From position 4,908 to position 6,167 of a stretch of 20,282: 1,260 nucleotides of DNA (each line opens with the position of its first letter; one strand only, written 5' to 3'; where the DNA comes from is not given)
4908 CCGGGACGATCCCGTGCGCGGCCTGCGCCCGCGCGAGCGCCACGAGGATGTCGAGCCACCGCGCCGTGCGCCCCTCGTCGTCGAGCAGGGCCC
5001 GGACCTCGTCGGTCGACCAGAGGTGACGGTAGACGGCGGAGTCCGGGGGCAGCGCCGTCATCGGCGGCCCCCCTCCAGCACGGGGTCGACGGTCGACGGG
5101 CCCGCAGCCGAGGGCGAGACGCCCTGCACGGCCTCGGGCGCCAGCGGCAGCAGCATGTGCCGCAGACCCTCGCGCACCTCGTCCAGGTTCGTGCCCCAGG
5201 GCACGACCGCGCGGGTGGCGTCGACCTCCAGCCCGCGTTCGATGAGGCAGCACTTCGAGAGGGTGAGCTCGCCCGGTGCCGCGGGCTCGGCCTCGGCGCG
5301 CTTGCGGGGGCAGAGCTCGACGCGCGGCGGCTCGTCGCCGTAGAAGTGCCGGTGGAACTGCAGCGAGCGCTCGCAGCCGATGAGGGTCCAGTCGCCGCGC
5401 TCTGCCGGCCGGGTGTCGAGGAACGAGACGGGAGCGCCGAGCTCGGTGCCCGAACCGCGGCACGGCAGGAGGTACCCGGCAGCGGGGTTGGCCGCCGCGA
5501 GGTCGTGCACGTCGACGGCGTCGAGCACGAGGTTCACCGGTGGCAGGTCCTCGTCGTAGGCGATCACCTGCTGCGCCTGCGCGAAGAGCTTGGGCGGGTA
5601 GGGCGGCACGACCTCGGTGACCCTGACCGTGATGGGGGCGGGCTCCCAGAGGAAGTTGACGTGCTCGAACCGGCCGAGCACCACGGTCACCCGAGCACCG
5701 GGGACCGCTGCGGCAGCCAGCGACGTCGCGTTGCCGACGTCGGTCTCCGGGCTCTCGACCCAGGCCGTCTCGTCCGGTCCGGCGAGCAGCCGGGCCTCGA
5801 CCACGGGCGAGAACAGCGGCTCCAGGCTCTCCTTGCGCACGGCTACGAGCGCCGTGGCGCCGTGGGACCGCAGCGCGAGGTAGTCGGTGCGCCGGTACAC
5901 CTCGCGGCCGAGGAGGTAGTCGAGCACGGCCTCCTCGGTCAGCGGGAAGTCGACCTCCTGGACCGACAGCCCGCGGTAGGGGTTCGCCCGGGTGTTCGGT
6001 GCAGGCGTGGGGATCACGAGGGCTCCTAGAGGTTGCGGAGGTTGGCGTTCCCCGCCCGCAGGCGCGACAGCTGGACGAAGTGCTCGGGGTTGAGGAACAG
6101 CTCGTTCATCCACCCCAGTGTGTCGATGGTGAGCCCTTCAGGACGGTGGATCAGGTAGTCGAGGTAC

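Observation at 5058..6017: Unrecognised Cys-rich 319-aa protein translationally locked between 2-KPCC and the XcbC-like lyase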

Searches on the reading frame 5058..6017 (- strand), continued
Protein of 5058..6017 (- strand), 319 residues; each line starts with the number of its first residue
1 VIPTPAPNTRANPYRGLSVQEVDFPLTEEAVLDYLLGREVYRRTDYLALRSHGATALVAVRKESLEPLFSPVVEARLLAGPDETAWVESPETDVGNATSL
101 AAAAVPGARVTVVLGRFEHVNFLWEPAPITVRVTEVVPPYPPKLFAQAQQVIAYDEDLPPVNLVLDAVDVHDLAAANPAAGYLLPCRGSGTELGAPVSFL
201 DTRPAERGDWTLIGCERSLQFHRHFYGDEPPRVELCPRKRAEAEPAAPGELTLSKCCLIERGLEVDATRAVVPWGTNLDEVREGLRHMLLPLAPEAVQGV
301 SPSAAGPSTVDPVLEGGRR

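Call 52: search_protein_families(library=ncbifam, proteins=[L001:8914-9852:+, L003:8995-9891:+, P0139, P0145, P0156, P0169, P0184, P0203, P0238, P0246], max_evalue=0.001)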
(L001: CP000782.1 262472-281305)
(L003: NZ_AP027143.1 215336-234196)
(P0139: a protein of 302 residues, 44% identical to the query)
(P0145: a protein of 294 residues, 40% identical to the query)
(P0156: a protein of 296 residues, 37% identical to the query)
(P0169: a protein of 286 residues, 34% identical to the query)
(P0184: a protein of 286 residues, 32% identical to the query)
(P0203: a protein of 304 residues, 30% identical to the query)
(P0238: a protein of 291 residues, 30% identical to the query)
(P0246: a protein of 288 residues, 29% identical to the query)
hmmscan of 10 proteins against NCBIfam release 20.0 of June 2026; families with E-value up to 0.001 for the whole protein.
L001:8914-9852:+ (313 aa): 1 family
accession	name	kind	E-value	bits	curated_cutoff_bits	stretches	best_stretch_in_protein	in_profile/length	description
NF052538.2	CoM_XcbA_fam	subfamily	2.4e-141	470.2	150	1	20-309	2-291/293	XcbA family protein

L003:8995-9891:+ (299 aa): 1 family
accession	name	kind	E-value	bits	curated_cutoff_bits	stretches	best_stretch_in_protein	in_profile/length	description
NF052538.2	CoM_XcbA_fam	subfamily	8.2e-95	317.4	150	1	3-291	5-291/293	XcbA family protein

P0139 (302 aa): 1 family
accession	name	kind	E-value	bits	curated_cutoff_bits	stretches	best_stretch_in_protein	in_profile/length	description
NF052538.2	CoM_XcbA_fam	subfamily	7.4e-87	291.3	150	1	12-285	13-291/293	XcbA family protein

P0145 (294 aa): 1 family
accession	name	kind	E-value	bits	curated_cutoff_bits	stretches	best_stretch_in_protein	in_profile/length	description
NF052538.2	CoM_XcbA_fam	subfamily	6.1e-92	308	150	1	5-289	5-289/293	XcbA family protein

P0156 (296 aa): 1 family
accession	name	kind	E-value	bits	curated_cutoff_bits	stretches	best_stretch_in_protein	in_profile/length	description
NF052538.2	CoM_XcbA_fam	subfamily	1.1e-83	280.9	150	1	2-284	6-291/293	XcbA family protein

P0169 (286 aa): 1 family
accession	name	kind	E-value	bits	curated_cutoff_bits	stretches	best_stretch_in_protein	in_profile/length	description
NF052538.2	CoM_XcbA_fam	subfamily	3.6e-69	233.3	150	1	3-280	10-291/293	XcbA family protein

P0184 (286 aa): 1 family
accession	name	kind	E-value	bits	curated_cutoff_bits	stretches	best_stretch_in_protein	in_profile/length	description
NF052538.2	CoM_XcbA_fam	subfamily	2.4e-63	214.1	150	1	2-283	9-288/293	XcbA family protein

P0203 (304 aa): 1 family
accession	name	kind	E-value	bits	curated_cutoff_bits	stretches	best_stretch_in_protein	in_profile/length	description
NF052538.2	CoM_XcbA_fam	subfamily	1.4e-61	208.4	150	1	2-285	9-290/293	XcbA family protein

P0238 (291 aa): 1 family
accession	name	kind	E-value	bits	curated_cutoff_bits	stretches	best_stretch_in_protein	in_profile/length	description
NF052538.2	CoM_XcbA_fam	subfamily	5.1e-54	183.5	150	1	6-285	13-290/293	XcbA family protein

P0246 (288 aa): 1 family
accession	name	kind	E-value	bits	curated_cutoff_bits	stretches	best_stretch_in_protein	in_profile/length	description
NF052538.2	CoM_XcbA_fam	subfamily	1.1e-58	198.9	150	1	2-281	9-291/293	XcbA family protein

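Call 53: list_cluster_members(proteins=[P0169, P0203, P0238, P0246, P0228, P0242, P0252, P0267, P0174, P0205])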
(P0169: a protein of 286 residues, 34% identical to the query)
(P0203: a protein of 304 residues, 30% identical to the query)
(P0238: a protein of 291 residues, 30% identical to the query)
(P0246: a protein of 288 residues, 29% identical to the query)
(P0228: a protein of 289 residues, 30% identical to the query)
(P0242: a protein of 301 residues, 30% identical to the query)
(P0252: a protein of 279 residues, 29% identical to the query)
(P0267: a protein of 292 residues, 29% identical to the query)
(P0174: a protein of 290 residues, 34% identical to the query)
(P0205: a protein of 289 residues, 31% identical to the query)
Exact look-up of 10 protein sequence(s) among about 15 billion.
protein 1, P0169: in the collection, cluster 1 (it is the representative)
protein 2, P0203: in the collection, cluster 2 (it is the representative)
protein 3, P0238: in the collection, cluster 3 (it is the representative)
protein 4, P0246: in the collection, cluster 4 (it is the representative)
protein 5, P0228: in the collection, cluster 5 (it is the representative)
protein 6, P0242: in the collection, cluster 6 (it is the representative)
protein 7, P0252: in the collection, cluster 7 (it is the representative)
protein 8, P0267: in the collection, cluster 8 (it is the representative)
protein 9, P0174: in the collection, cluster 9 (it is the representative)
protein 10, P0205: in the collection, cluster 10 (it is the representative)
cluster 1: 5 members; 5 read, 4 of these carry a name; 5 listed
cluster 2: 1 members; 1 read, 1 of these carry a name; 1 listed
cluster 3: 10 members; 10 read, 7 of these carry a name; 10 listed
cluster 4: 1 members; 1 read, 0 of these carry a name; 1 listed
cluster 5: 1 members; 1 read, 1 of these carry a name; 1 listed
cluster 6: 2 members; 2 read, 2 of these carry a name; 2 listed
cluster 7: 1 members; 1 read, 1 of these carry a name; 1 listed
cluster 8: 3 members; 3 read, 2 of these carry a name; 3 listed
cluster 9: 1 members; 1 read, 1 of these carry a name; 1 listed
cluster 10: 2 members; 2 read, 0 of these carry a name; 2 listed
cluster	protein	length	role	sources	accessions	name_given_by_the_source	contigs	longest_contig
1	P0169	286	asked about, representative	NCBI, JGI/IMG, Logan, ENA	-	hypothetical protein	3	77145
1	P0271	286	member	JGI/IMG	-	hypothetical protein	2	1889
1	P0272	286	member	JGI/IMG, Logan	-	hypothetical protein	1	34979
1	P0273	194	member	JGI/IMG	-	hypothetical protein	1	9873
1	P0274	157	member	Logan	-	-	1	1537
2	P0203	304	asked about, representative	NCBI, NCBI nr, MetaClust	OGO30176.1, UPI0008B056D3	MAG: hypothetical protein A2Z29_07790 [Chloroflexi bacterium RBG_16_56_11] | status=active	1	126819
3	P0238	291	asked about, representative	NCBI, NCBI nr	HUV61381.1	MAG TPA: hypothetical protein VMW71_04345 [Thermoplasmata archaeon] | hypothetical protein [Thermoplasmata archaeon]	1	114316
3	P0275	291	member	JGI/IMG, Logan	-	hypothetical protein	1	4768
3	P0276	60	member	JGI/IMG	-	hypothetical protein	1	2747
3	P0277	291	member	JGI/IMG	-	hypothetical protein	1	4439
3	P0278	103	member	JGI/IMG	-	hypothetical protein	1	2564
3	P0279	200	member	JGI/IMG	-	hypothetical protein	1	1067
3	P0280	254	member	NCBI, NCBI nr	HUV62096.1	MAG TPA: hypothetical protein VMW71_08045, partial [Thermoplasmata archaeon] | hypothetical protein [Thermoplasmata archaeon]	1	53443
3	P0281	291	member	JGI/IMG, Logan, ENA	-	-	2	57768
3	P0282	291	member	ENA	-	-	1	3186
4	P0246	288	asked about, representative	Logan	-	-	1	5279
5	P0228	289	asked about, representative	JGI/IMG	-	hypothetical protein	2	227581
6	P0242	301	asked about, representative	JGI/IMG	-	hypothetical protein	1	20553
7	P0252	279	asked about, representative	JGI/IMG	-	hypothetical protein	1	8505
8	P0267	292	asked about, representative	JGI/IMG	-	hypothetical protein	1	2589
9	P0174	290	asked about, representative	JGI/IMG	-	hypothetical protein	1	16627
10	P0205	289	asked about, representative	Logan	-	-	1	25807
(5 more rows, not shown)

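Call 56: find_encoding_contigs(protein=P0158, flank=6000, max_places=2)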
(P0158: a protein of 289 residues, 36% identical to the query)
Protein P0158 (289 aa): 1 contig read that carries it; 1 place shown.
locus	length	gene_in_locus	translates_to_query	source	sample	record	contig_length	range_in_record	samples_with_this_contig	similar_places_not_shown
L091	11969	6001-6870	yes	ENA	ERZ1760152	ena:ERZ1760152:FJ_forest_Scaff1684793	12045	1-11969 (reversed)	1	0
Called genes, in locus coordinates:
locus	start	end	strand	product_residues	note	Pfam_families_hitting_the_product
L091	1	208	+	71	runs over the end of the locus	-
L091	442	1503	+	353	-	PF13424:TPR_12 (weak), PF17874:TPR_MalT, PF13424:TPR_12, PF00515:TPR_1 (weak), PF13424:TPR_12, PF17874:TPR_MalT, PF24885:TPR_NPHP3, PF13424:TPR_12, +11 more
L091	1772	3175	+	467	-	PF00296:Bac_luciferase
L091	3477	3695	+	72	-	PF04255:DUF433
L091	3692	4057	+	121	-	PF18480:DUF5615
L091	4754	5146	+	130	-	-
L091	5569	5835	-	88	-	PF09413:DUF2007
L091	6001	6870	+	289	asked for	PF24830:DUF7714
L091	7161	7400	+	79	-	PF00069:Pkinase, PF07714:PK_Tyr_Ser-Thr (weak)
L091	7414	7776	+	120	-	PF00069:Pkinase, PF01636:APH (weak), PF03109:ABC1 (weak), PF07714:PK_Tyr_Ser-Thr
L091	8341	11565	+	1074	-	PF00989:PAS (faint), PF08448:PAS_4 (weak), PF08447:PAS_3, PF01590:GAF, PF08447:PAS_3, PF00512:HisKA, PF02518:HATPase_c, PF00072:Response_reg, +1 more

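Call 57: find_encoding_contigs(protein=P0187, flank=6000, max_places=2)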
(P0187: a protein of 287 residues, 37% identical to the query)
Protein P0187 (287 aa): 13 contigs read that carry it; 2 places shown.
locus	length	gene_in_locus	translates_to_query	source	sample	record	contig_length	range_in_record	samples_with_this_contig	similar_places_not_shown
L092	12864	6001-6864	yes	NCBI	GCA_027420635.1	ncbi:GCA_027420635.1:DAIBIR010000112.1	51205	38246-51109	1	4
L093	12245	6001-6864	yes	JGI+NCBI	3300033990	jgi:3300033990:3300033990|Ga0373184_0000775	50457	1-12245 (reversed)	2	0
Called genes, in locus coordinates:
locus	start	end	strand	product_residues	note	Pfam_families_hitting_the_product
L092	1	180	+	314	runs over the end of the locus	PF02007:MtrH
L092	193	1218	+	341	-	PF01208:URO-D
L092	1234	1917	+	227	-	PF02607:B12-binding_2, PF02310:B12-binding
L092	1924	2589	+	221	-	PF00037:Fer4 (faint), PF12838:Fer4_7 (weak), PF13484:Fer4_16 (faint)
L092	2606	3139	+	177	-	PF02566:OsmC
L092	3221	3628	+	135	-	PF02627:CMD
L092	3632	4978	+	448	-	PF00083:Sugar_tr (faint), PF07690:MFS_1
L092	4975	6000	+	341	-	PF01208:URO-D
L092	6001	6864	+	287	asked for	PF24830:DUF7714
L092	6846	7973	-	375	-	PF15632:ATPgrasp_Ter (weak)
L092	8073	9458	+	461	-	PF00083:Sugar_tr (faint), PF07690:MFS_1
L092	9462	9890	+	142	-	PF00015:MCPsignal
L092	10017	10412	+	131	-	PF13686:DrsE_2 (faint), PF02635:DsrE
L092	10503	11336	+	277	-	PF02665:Nitrate_red_gam (weak)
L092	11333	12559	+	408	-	PF13183:Fer4_8, PF02754:CCG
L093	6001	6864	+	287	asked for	PF24830:DUF7714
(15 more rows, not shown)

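Call 58: find_encoding_contigs(protein=P0206, flank=6000, max_places=2)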
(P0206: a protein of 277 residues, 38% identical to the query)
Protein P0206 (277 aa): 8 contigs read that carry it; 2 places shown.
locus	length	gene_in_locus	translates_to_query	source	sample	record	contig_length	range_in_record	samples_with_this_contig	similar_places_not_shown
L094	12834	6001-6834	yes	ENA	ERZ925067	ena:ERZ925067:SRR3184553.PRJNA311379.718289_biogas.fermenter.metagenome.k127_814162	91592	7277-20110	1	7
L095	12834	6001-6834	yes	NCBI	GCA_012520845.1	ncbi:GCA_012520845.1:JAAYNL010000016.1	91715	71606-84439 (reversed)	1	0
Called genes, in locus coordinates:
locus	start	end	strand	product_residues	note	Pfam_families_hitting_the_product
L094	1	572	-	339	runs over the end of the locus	PF04055:Radical_SAM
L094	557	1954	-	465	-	PF01406:tRNA-synt_1e, PF01921:tRNA-synt_1f (faint), PF09334:tRNA-synt_1g (weak), PF00133:tRNA-synt_1 (weak), PF09190:DALR_2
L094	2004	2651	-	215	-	PF25087:GMPPB_C (faint), PF00132:Hexapep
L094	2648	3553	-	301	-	PF00291:PALP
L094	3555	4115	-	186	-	PF00352:TBP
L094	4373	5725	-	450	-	PF13173:AAA_14, PF13635:DUF4143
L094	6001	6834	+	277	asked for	PF24830:DUF7714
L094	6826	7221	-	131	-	PF13428:TPR_14 (weak), PF14559:TPR_19 (weak)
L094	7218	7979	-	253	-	PF10418:DHODB_Fe-S_bind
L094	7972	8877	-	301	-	PF01180:DHO_dh, PF01207:Dus (weak)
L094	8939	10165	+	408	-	PF00155:Aminotran_1_2, PF00266:Aminotran_5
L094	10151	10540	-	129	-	-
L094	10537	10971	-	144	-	-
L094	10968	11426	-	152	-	PF02369:Big_1 (weak), PF17789:MG4 (weak), PF13620:CarboxypepD_reg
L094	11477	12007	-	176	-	PF02834:LigT_PEase, PF13563:2_5_RNA_ligase2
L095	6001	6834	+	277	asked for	PF24830:DUF7714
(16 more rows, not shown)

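Call 59: list_cluster_members(proteins=[P0187, P0206, P0158, P0156, P0191, P0197, P0202, P0212, P0214, P0217])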
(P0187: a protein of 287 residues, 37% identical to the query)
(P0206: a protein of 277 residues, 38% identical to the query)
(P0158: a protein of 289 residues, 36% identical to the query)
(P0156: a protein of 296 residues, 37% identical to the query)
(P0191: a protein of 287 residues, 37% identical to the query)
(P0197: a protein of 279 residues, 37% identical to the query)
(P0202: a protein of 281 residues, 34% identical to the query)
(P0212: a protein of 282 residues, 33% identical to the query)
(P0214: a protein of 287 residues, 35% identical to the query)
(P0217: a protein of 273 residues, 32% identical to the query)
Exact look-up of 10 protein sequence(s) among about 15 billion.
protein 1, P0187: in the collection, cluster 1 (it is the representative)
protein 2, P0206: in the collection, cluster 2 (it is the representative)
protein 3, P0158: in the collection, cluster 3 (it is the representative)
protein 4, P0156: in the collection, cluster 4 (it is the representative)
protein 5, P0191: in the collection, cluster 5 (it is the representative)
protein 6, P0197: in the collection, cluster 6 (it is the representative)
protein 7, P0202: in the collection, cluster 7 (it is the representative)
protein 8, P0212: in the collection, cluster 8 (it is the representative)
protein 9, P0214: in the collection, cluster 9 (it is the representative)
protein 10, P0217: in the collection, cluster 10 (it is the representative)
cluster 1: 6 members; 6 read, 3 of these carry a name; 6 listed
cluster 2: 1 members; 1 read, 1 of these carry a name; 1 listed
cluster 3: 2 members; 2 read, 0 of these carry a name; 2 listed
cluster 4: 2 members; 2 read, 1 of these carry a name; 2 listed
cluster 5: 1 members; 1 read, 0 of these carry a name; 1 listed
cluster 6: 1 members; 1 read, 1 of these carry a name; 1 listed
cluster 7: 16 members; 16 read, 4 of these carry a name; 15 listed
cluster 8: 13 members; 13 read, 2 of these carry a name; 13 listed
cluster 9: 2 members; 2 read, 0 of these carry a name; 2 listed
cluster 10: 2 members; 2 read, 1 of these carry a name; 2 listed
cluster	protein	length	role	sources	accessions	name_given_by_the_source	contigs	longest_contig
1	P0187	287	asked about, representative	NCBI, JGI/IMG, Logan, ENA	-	hypothetical protein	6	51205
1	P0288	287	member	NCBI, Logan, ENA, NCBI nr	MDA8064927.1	MAG: hypothetical protein M0031_05390 [Thermaerobacter sp.] | hypothetical protein [Thermaerobacter sp.]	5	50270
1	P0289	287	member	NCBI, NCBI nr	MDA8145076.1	MAG: hypothetical protein M0Z27_03305 [Thermaerobacter sp.] | hypothetical protein [Thermaerobacter sp.]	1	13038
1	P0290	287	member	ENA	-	-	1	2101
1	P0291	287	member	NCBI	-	-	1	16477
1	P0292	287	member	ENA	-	-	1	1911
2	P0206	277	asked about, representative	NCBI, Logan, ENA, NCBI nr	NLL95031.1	MAG: hypothetical protein GX224_04685 [Thermoplasmatales archaeon] | hypothetical protein [Thermoplasmatales archaeon]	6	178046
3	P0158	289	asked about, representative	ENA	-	-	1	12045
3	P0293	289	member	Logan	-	-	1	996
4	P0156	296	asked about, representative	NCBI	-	-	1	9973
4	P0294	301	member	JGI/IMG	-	hypothetical protein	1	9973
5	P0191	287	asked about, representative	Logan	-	-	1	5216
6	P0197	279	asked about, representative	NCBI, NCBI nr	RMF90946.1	MAG: hypothetical protein D6733_02600 [Methanobacteriota archaeon] | MAG: hypothetical protein D6733_02600 [Euryarchaeota archaeon]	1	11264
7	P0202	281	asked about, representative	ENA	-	-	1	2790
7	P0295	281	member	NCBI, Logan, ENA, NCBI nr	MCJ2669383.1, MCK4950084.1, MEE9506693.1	MAG: hypothetical protein KAS60_08365 [Thermoplasmata archaeon] | hypothetical protein [Candidatus Thermoplasmatota archaeon]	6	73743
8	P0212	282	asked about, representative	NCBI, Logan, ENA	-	-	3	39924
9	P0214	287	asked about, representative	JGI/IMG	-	-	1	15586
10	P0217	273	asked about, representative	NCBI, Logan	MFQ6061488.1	MAG: hypothetical protein ACE5KV_09410 [Thermoplasmata archaeon]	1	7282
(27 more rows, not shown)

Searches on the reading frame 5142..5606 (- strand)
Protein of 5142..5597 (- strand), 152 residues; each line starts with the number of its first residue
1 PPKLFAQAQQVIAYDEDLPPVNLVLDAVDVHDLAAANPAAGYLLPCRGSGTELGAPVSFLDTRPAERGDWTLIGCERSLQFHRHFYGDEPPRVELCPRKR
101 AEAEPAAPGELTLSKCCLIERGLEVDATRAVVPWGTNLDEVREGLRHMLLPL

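Call 51: search_protein_families(library=pfam, proteins=[window:5142-5597:-], max_evalue=10)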
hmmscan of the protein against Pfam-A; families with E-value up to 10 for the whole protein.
seq(152 aa): 1 family
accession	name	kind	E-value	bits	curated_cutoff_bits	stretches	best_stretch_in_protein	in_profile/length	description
PF24830.1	DUF7714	-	3.6e-46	158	25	1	1-148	133-276/280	Family of unknown function (DUF7714)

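Call 68: search_solved_structures(query=A3, max_evalue=10, show_alignments=3)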
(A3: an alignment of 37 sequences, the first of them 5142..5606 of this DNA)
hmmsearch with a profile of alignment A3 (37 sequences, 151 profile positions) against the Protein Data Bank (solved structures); distinct sequences matched with E-value up to 10: 2.
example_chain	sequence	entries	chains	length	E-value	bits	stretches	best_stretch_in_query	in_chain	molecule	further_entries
5lc5_c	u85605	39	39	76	0.55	13.1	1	44-96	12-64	NADH dehydrogenase [ubiquinone] 1 subunit C1, mitochondrial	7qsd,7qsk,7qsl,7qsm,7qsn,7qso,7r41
6slf_A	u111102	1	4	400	1.2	12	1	24-71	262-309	N-alpha-acyl-glutamine aminoacylase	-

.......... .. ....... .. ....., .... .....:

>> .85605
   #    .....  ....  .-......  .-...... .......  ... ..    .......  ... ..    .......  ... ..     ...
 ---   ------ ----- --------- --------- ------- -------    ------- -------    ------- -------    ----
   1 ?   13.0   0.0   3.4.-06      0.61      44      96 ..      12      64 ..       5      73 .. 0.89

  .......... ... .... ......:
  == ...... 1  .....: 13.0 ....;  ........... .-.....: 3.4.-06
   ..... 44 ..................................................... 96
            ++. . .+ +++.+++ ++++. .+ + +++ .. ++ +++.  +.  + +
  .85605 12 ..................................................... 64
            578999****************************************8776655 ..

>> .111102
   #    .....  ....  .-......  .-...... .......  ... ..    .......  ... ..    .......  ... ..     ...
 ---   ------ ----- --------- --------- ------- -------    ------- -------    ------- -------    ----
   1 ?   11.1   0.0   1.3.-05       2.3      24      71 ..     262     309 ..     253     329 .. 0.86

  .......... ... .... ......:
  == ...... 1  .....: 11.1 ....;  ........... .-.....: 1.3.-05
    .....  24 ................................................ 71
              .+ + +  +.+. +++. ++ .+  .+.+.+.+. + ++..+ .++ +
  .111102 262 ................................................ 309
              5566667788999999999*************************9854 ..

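Call 69: predict_structure(alignment_id=A3)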
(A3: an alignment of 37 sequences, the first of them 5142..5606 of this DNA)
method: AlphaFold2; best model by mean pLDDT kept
length: 155 residues; sequences in the alignment: 37
mean_pLDDT: 94.7   pTM: 0.85
mean pLDDT of the five models: 94.7, 94.2, 94.2, 93.9, 93.3
residues with pLDDT >= 90: 142; 70-90: 11; 50-70: 2; < 50: 0
segments of 3 or more residues with pLDDT < 50: none
pLDDT, mean of each block of 10 residues (from residue 1): 89 98 96 95 96 88 95 97 98 97 93 96 95 96 98 85
secondary structure, 60 per line:
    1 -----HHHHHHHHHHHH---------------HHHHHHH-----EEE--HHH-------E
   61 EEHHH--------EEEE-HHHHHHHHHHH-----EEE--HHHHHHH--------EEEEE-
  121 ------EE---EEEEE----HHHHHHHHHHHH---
elements in order: H6-17 H33-39 E45-47 E60-62 E74-77 H79-89 E95-97 H100-106 E115-119 E132-136 H141-152

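Call 71: fold_search(model_id=the predicted structure, library=pdb)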
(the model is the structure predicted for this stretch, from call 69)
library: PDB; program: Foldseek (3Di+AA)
matches with E <= 10: 225; with E <= 0.001: 0
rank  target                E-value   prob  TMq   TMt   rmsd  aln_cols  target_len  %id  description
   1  3duw_A                2.2e-01  0.06  0.18  0.15  16.0       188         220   12  Crystal Structural Analysis of the O-methyltransferase from Bacillus cereus in complex SAH (released 2008-08-05)
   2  4y1r_B                3.3e-01  0.12  0.20  0.19  12.2       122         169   13  SAV1875-cysteinesulfonic acid (released 2016-01-06)
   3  6f4d                  3.5e-01  0.16  0.24  0.14  11.8       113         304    8  Structure of the Y21F variant of quinolinate synthase in complex with PGH (released 2018-04-25)
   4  2rk4                  3.5e-01  0.11  0.20  0.18  13.5       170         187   10  Structure of M26I DJ-1 (released 2008-01-15)
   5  6o0j_B                3.8e-01  0.08  0.23  0.10  14.3       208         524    9  M.tb MenD with ThDP and Inhibitor bound (released 2020-02-19)
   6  4y1f_B                4.3e-01  0.13  0.22  0.21  12.4       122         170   12  SAV1875-E17D (released 2016-01-06)
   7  4y0n_A                4.6e-01  0.14  0.24  0.22  13.1       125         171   13  SAV1875 (released 2016-01-06)
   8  6ni5_A                4.6e-01  0.09  0.26  0.20  13.5       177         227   12  Pseudomonas fluorescens isocyanide hydratase at 274 K G150A mutant (released 2019-11-20)
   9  3cza                  4.9e-01  0.09  0.20  0.18  13.4       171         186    9  Crystal Structure of E18D DJ-1 (released 2008-07-01)
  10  4qyt_A                4.9e-01  0.09  0.21  0.18  13.4       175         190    7  Schizosaccharomyces pombe DJ-1 (released 2014-08-06)
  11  2rk6                  4.9e-01  0.08  0.20  0.18  13.5       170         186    9  Structure of E163K DJ-1 (released 2008-01-15)
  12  4zgg                  4.9e-01  0.08  0.20  0.17  13.5       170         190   10  Crystal structure of a DJ-1 (PARK7) from Homo sapiens at 1.23 A resolution (released 2015-05-20)
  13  3dul_B                4.9e-01  0.08  0.18  0.15  13.3       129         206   13  Crystal Structure Analysis of the O-methyltransferase from Bacillus cereus (released 2008-08-05)
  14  4y1g_B                5.2e-01  0.09  0.20  0.18  12.3       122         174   13  SAV1875-E17N (released 2016-01-06)
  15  3f71                  5.2e-01  0.09  0.19  0.17  13.2       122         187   11  Crystal structure of E18D DJ-1 with oxidized C106 (released 2008-12-30)
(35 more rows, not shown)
